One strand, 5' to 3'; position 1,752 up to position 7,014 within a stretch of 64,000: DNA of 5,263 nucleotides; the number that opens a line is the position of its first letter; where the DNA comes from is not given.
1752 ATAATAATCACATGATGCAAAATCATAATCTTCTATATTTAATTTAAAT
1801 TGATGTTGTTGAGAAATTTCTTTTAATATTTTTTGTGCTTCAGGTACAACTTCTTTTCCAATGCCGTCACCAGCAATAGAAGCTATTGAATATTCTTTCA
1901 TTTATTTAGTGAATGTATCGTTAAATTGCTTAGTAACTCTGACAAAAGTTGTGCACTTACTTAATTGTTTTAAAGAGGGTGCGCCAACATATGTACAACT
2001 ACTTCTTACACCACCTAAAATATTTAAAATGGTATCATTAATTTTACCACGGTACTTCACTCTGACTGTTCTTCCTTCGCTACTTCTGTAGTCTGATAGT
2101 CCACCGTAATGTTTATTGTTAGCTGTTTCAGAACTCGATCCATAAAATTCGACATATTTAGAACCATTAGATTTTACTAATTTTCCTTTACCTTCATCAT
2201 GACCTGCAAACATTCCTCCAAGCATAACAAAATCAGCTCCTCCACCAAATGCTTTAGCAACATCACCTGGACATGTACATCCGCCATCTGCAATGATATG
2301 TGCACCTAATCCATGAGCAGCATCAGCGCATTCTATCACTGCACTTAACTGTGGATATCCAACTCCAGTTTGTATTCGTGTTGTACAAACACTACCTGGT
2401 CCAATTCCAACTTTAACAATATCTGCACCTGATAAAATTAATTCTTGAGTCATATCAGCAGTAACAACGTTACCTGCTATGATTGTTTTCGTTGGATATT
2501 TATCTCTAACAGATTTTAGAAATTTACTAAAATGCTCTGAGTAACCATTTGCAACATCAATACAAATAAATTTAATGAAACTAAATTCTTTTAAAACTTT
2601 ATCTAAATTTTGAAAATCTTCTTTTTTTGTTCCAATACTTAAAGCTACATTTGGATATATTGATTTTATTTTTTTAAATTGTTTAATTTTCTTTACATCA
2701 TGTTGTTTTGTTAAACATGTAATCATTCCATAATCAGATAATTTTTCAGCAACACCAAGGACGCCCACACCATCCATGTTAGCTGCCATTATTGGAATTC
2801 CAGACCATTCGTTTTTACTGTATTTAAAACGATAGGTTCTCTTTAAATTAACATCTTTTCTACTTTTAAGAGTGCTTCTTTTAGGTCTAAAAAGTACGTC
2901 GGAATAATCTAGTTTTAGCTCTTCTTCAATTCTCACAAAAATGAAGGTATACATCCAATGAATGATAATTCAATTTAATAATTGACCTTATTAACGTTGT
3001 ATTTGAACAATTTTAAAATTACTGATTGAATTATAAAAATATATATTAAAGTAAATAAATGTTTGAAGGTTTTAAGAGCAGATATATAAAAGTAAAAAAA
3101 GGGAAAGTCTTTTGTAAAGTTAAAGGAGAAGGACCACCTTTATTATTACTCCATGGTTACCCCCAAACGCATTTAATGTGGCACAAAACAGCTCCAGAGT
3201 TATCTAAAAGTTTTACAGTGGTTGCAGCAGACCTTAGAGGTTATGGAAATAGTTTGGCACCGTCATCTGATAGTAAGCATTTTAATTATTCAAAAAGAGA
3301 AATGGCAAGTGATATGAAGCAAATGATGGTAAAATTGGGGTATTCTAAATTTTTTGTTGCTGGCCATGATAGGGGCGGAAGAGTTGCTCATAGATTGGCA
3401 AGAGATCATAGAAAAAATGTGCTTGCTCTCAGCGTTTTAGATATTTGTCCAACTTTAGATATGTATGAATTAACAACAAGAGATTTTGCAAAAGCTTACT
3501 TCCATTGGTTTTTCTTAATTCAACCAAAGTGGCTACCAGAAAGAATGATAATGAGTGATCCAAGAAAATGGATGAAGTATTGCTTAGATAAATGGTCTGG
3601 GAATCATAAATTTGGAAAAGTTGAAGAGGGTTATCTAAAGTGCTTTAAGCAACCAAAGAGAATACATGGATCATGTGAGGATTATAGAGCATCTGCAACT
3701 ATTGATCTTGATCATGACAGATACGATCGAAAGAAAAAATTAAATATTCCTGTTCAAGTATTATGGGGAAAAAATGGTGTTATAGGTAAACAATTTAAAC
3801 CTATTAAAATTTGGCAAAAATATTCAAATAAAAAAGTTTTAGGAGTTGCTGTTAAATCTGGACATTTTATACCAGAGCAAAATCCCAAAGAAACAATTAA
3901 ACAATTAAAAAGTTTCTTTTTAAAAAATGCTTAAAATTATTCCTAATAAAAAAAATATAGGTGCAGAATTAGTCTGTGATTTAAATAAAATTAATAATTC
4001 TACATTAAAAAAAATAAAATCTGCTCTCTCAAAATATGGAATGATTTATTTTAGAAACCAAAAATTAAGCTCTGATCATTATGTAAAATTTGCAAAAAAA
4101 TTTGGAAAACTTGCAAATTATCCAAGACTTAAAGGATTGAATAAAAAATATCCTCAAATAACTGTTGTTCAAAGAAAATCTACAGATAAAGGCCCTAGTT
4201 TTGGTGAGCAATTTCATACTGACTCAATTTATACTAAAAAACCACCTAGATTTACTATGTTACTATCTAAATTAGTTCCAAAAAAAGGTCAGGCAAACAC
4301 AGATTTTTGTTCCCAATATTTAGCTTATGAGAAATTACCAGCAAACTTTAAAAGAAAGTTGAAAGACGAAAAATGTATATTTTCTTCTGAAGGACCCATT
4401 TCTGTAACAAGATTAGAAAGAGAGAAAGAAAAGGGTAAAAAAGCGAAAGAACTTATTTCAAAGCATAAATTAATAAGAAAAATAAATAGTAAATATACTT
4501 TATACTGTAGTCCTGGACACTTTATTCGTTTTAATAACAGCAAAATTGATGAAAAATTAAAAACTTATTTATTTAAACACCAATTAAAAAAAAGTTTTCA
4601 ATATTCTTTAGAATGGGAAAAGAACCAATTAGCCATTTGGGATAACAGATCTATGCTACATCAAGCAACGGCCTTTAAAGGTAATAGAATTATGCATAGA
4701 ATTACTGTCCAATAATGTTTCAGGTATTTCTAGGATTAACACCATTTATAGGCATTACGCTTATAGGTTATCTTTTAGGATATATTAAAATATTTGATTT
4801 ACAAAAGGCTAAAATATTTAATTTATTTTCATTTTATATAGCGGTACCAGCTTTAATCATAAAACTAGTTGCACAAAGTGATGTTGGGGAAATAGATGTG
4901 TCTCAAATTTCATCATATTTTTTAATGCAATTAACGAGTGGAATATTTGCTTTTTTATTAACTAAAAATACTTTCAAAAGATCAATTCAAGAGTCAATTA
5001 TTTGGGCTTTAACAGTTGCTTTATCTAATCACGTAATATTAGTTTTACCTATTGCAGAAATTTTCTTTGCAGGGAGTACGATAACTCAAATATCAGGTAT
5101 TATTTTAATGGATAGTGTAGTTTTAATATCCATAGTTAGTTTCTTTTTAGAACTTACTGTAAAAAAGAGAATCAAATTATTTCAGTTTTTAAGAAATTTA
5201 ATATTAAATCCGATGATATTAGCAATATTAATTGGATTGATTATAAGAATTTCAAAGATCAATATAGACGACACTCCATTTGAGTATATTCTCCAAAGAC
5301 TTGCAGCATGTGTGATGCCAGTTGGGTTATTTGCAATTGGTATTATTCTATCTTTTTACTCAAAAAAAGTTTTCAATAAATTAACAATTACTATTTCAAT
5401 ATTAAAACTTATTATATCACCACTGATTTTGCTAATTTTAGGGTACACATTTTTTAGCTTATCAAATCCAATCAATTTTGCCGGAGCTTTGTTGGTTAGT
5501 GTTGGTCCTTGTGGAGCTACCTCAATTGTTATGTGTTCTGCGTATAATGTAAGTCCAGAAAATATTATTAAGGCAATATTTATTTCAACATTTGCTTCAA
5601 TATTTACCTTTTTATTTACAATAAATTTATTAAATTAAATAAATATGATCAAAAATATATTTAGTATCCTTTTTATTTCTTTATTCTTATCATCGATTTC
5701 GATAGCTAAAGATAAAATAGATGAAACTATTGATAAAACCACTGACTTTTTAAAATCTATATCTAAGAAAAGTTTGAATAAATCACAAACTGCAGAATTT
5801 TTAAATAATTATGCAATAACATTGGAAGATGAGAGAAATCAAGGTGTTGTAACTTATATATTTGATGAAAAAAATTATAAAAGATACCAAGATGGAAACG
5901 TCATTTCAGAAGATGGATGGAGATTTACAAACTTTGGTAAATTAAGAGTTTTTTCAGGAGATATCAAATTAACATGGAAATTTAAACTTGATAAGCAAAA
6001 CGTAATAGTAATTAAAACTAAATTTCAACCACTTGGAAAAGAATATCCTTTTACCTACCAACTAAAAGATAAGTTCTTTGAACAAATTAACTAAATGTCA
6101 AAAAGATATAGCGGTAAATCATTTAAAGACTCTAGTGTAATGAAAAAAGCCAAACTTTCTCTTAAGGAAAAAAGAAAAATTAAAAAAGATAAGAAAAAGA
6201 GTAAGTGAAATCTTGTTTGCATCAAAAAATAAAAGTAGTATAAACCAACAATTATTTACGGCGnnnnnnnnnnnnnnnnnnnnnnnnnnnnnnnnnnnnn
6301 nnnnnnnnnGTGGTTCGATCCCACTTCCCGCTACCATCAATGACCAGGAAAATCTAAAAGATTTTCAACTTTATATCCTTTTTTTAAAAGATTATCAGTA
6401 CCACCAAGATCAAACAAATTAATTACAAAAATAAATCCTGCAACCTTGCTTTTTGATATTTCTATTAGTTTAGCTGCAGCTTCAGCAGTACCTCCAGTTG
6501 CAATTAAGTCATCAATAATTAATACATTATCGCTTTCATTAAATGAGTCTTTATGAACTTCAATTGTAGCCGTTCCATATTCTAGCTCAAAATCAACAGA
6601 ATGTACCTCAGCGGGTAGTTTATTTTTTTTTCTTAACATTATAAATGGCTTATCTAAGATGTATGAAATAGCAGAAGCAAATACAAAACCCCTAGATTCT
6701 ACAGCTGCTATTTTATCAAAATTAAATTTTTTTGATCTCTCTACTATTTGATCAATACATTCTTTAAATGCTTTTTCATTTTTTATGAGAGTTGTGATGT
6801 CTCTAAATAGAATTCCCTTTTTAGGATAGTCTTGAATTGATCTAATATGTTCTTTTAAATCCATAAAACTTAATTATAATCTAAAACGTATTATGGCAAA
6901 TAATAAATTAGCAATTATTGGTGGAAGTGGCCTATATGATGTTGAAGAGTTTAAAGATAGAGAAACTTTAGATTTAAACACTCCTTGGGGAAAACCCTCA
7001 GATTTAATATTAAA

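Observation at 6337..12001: Possible self-contained MTA / 5'-deoxyadenosine recycling loop whose last step is a fused aldolase-dehydrogenase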

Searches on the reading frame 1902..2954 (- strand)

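Call 18: search_protein_families(library=pfam, proteins=[window:1902-2954:-])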
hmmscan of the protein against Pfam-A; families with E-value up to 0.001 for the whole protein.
window:1902-2954:- (350 aa): 2 families
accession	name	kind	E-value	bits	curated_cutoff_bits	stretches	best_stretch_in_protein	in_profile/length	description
PF00478.31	IMPDH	-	2.7e-75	254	25.6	1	15-342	2-336/345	IMP dehydrogenase / GMP reductase domain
PF01070.24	FMN_dh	-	8.7e-05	22.1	24.9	1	149-250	213-306/350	FMN-dependent dehydrogenase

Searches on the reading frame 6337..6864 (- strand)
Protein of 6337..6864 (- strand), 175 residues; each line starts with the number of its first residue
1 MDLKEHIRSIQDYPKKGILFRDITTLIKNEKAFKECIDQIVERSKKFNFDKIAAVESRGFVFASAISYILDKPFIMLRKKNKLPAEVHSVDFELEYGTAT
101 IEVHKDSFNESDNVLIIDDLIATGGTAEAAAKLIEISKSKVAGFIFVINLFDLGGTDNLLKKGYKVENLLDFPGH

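Call 3: search_protein_families(library=pfam, proteins=[window:6337-6864:-])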
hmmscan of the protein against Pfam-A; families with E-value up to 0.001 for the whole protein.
window:6337-6864:- (175 aa): 1 family
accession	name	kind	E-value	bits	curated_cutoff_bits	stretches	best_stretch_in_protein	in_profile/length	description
PF00156.33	Pribosyltran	-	8.9e-14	51.5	26.3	1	30-148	9-124/158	Phosphoribosyl transferase domain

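Call 4: search_protein_families(library=ncbifam, proteins=[window:6337-6864:-])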
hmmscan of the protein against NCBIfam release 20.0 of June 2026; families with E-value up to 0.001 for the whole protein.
window:6337-6864:- (175 aa): 21 families
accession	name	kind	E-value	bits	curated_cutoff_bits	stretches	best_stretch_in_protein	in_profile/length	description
NF002636.0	PRK02304.1-5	equivalog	2.2e-63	212.9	125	1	1-170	7-174/176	adenine phosphoribosyltransferase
NF002634.0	PRK02304.1-3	equivalog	4.3e-63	212.3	170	1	2-175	9-182/182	adenine phosphoribosyltransferase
TIGR01090.1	apt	equivalog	9.4e-60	201.5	185.85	1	3-171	1-168/169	adenine phosphoribosyltransferase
NF002632.0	PRK02304.1-1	equivalog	7.2e-59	198.6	243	1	3-175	11-183/183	adenine phosphoribosyltransferase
NF002633.0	PRK02304.1-2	equivalog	3e-54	183.4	224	1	1-172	1-170/172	adenine phosphoribosyltransferase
NF009211.0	PRK12560.1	equivalog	7e-33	114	188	1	1-171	4-175/187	adenine phosphoribosyltransferase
NF040646.1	HPT_Archaea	equivalog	4.5e-18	65.5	200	1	32-169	38-171/184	hypoxanthine/guanine phosphoribosyltransferase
NF002635.0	PRK02304.1-4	subfamily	4.7e-18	65.4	146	1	32-170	38-172/188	adenine phosphoribosyltransferase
NF006671.0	PRK09219.1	equivalog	3e-17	62.7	177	1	33-169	35-175/192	xanthine phosphoribosyltransferase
TIGR01744.1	XPRTase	equivalog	6.7e-15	55.2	164.45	1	34-169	36-175/191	xanthine phosphoribosyltransferase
TIGR00336.1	pyrE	equivalog_domain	6.2e-13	48.9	106.8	1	27-171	31-169/173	orotate phosphoribosyltransferase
NF006328.0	PRK08558.1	equivalog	3.2e-12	46.5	184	1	22-152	85-217/238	adenine phosphoribosyltransferase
NF005592.0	PRK07322.1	subfamily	3.3e-10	39.6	143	1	38-147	43-156/180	adenine phosphoribosyltransferase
TIGR01743.1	purR_Bsub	equivalog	4e-09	35.9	258.7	1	25-148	105-231/268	pur operon repressor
NF004034.0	PRK05500.1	equivalog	4.6e-08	32.1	656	1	21-171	317-452/478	bifunctional orotidine-5'-phosphate decarboxylase/orotate phosphoribosyltransferase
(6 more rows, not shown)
